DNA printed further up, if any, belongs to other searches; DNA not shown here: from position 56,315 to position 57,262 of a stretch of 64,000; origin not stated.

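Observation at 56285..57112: Host-like ClpP preceded by 55 bp tandem repeats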

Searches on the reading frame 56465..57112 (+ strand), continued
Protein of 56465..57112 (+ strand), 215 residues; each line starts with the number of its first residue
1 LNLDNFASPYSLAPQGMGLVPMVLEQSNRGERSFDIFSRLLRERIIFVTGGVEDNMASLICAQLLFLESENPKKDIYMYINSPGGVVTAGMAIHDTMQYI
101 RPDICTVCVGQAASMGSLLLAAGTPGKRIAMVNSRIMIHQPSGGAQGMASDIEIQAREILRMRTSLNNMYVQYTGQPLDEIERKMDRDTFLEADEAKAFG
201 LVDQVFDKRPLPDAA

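Call 108: search_protein_families(library=padloc, proteins=[window:56465-57112:+], max_evalue=0.001)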
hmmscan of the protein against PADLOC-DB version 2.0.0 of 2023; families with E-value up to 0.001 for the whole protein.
window:56465-57112:+ (215 aa): 0 families

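Call 111: list_cluster_members(proteins=[P0001, P0009])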
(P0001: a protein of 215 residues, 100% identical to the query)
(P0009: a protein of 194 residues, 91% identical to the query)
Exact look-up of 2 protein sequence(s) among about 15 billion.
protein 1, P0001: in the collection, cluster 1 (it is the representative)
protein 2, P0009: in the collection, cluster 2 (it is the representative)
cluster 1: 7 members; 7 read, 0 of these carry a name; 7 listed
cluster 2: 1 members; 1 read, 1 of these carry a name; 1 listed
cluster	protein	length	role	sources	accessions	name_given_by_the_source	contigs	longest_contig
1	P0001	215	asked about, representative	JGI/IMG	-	-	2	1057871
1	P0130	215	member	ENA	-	-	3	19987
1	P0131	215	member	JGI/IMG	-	-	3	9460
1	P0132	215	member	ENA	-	-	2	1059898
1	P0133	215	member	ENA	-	-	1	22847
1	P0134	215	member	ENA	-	-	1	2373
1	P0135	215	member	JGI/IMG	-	-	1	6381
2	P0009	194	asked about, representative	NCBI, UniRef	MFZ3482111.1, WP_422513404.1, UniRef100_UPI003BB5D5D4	ATP-dependent Clp protease proteolytic subunit [Sphingomonas sp. 3-13AW] | ATP-dependent Clp protease proteolytic subunit n=1 Tax=Sphingomonas sp. 3-13AW ...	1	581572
